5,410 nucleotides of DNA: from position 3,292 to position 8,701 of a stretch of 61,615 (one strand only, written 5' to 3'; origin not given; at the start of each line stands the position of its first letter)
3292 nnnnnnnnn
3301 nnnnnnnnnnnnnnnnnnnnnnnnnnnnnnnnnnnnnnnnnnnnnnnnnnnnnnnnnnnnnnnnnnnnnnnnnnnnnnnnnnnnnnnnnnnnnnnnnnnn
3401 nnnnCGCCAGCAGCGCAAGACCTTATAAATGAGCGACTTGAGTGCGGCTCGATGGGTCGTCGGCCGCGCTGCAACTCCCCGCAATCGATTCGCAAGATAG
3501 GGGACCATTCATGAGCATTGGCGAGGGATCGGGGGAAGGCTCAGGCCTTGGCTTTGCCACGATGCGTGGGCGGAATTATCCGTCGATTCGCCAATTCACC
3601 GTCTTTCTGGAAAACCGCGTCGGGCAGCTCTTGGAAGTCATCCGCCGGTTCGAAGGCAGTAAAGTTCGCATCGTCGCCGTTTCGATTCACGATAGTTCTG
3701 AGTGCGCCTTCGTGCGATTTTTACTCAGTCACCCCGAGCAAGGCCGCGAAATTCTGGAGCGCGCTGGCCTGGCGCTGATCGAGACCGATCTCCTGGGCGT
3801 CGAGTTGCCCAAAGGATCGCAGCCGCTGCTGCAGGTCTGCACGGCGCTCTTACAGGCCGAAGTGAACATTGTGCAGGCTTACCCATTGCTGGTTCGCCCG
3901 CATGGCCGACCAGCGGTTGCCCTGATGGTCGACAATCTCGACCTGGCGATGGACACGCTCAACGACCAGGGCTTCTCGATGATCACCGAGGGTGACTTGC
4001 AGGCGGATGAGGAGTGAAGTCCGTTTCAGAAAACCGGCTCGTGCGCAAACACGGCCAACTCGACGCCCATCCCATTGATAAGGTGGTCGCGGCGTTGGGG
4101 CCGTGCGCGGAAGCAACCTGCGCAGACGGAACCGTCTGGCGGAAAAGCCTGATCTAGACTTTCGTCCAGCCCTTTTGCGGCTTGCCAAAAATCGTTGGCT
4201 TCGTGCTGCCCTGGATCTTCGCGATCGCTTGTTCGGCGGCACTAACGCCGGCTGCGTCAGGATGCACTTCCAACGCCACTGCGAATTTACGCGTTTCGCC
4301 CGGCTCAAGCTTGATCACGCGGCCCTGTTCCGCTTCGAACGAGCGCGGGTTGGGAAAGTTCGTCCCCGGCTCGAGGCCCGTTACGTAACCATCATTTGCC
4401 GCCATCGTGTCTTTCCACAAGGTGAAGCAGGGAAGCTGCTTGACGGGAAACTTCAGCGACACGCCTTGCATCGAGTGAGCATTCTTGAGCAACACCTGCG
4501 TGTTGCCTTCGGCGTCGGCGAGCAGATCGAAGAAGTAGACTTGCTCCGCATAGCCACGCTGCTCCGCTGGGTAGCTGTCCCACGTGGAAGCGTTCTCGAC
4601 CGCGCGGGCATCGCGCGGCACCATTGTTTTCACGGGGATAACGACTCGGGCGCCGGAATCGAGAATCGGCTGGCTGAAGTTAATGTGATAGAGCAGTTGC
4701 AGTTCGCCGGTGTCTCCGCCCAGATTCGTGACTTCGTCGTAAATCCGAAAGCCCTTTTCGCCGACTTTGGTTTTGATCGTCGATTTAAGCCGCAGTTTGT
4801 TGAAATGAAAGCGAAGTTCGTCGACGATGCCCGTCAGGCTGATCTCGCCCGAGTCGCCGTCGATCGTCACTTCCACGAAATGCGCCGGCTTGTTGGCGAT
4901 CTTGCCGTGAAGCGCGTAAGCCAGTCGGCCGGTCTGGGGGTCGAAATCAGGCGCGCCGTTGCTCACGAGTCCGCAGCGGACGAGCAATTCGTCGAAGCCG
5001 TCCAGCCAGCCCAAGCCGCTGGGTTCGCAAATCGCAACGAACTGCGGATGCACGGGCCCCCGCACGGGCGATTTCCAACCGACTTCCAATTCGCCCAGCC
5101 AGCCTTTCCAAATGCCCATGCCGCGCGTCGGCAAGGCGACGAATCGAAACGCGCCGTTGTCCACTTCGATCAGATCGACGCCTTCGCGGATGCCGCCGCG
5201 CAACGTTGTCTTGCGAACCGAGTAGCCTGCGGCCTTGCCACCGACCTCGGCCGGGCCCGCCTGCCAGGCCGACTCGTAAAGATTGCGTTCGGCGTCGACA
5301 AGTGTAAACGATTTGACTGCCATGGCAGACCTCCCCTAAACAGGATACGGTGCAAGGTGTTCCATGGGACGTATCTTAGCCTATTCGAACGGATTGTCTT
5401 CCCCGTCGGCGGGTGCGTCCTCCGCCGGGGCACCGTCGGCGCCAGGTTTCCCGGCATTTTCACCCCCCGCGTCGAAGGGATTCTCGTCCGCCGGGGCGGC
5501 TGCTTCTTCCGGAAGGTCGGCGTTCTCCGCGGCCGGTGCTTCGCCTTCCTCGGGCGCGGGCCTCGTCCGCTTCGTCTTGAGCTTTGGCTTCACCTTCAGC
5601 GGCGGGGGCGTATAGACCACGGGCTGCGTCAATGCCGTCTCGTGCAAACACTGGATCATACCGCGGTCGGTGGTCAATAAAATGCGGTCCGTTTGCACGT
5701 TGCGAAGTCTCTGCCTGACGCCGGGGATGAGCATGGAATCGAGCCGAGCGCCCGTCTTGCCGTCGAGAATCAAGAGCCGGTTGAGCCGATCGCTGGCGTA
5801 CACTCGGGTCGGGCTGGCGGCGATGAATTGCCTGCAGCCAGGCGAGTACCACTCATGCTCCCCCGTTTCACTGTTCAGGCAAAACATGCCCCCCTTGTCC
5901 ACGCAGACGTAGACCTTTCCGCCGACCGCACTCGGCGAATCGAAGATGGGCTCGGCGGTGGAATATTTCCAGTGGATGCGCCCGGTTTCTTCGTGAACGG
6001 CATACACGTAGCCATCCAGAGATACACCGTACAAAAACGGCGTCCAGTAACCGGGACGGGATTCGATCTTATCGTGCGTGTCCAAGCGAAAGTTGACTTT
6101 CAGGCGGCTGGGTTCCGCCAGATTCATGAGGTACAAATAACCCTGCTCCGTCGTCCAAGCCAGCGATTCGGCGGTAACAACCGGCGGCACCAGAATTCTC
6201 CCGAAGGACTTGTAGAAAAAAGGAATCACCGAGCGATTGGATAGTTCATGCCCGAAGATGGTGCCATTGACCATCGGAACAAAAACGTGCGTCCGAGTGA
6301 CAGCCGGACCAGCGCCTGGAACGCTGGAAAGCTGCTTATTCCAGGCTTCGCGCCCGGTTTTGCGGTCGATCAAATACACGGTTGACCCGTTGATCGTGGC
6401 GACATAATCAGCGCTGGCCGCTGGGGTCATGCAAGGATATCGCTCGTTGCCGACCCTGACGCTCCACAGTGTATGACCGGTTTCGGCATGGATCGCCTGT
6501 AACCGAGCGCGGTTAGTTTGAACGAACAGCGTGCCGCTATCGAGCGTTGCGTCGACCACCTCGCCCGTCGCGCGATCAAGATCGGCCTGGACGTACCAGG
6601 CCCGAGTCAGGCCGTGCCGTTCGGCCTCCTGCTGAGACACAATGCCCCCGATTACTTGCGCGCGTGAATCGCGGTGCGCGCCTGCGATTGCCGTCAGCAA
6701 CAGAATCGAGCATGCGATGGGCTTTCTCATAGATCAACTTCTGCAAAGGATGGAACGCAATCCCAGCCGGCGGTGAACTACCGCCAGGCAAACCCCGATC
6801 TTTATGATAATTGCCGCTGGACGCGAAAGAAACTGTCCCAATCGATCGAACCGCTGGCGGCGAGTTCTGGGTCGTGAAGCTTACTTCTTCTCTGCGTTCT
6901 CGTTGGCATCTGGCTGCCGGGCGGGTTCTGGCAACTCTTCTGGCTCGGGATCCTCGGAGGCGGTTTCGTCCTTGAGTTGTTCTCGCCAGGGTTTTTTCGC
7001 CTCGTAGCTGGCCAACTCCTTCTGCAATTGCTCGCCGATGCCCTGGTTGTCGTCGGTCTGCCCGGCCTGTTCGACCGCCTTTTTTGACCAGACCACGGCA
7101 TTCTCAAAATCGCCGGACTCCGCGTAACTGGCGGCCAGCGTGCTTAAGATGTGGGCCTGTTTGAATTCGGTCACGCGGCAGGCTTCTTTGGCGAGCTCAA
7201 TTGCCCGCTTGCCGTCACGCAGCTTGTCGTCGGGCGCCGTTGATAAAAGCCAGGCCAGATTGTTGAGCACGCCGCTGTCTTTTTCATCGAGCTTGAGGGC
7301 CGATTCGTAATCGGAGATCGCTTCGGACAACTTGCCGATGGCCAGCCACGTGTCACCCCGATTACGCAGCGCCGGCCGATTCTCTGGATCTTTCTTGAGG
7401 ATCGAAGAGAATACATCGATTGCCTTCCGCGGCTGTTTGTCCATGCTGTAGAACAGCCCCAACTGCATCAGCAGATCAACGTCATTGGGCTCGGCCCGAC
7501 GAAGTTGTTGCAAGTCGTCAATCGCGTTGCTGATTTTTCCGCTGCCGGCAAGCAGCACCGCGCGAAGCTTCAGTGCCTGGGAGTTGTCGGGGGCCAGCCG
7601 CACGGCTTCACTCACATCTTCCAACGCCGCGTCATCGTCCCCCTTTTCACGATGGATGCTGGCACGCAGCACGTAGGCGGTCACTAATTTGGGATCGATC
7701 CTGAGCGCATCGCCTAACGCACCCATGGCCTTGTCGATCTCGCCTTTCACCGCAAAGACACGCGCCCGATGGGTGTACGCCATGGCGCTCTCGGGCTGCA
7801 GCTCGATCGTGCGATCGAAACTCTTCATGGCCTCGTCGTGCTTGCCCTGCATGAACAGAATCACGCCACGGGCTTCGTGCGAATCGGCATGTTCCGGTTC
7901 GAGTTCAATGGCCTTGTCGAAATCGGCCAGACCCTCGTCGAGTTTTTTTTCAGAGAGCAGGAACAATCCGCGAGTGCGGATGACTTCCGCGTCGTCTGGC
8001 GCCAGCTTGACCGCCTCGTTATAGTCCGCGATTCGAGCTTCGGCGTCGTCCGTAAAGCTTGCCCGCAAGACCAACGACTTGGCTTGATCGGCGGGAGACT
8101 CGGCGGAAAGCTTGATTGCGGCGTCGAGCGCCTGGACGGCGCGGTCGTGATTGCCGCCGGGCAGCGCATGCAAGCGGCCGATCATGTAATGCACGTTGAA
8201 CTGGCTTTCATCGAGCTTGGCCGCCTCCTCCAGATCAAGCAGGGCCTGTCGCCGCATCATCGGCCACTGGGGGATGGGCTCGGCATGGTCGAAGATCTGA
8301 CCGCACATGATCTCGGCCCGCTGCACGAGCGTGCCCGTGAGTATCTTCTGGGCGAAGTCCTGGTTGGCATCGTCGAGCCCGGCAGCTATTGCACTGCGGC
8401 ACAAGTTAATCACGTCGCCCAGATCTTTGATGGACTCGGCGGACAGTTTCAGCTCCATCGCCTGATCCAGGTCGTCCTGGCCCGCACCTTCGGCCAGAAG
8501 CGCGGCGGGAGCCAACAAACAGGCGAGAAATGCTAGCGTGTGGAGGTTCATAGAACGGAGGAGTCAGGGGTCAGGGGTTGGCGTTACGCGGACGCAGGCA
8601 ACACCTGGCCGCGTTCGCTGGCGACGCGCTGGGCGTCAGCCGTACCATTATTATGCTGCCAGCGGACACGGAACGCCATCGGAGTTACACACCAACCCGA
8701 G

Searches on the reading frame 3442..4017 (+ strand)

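Call 8: search_protein_families(library=pfam, proteins=[window:3442-4017:+], max_evalue=0.001)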
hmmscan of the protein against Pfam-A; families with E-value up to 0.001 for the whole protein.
window:3442-4017:+ (191 aa): 1 family
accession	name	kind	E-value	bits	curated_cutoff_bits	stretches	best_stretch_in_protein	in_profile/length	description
PF19571.5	ACT_8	-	5.1e-12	46.2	23.5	1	49-187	3-139/141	ACT domain pair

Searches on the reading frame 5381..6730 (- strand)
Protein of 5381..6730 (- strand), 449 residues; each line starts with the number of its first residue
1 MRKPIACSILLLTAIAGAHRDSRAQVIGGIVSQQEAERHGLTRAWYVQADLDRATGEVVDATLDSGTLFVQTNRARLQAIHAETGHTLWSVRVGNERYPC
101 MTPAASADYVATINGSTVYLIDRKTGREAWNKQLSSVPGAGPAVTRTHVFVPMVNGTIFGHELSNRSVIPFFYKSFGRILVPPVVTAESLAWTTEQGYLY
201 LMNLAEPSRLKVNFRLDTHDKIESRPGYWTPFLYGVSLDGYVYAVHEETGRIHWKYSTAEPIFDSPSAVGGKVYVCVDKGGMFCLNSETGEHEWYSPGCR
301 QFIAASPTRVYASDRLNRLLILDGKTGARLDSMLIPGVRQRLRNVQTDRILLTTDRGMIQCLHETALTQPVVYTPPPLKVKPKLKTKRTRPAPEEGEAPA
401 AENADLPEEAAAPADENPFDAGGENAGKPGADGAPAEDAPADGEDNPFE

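Call 8: search_protein_families(library=pfam, proteins=[window:5381-6730:-], max_evalue=0.001)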
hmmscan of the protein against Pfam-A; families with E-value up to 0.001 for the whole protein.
window:5381-6730:- (449 aa): 3 families
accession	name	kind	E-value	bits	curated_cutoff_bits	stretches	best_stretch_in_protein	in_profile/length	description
PF13360.13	PQQ_2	-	4.5e-21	76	27.6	2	43-148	15-120/233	Outer membrane protein assembly factor BamB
PF13570.13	Beta-prop_ACSF4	-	4e-19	69.6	133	2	234-295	149-209/329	Beta-alanine-activating enzyme, beta-propeller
PF01011.28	PQQ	-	2.1e-09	37.1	26.7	0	60-94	52-86/595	Glucose/ethanol/alcohol dehydrogenase, beta-propeller domain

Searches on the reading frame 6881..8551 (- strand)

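Call 8: search_protein_families(library=pfam, proteins=[window:6881-8551:-], max_evalue=0.001)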
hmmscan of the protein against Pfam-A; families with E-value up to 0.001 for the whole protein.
window:6881-8551:- (556 aa): 25 families
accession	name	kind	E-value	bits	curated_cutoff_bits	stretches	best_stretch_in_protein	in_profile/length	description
PF00515.34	TPR_1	-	2.2e-40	135.3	27.8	2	223-254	2-33/34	Tetratricopeptide repeat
PF07719.23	TPR_2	-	7.2e-40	132.2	27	2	222-254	1-33/34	Tetratricopeptide repeat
PF13414.12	TPR_11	-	4.7e-35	119.4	26.8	1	199-236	5-42/42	TPR repeat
PF13431.12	TPR_17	-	2.5e-31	105.7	24.4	1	211-241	2-32/34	Tetratricopeptide repeat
PF13432.12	TPR_16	-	6.4e-28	97.3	32.7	3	203-255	12-64/65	Tetratricopeptide repeat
PF13181.12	TPR_8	-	1.5e-27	93.8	25.7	0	291-323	2-34/34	Tetratricopeptide repeat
PF13428.12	TPR_14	-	6.2e-25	85.6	23.5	0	359-399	2-42/44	Tetratricopeptide repeat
PF13371.12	TPR_9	-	1.9e-21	76.3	35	2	168-228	9-69/73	Tetratricopeptide repeat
PF14559.12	TPR_19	-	2.9e-19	69.6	25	2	198-258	1-61/68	Tetratricopeptide repeat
PF13424.12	TPR_12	-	7.1e-17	61.8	30.1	1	192-252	7-75/77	Tetratricopeptide repeat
PF23914.1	TPR_CcmH_CycH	-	1.8e-16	60.8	42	3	278-393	38-156/158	Cytochrome c-type biogenesis protein H TPR domain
PF13174.12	TPR_6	-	4.6e-15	55.6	26.3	0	229-255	7-33/33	Tetratricopeptide repeat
PF13429.12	TPR_15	-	4.5e-12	46.4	26.2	1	293-388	149-244/280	Tetratricopeptide repeat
PF25062.1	ARM_TT21_N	-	1.3e-09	38.6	40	0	320-485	23-187/222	Tetratricopeptide repeat protein 21 N-terminal ARM repeat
PF12895.13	ANAPC3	-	1.3e-09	38.6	27.2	0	211-281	12-81/82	Anaphase-promoting complex, cyclosome, subunit 3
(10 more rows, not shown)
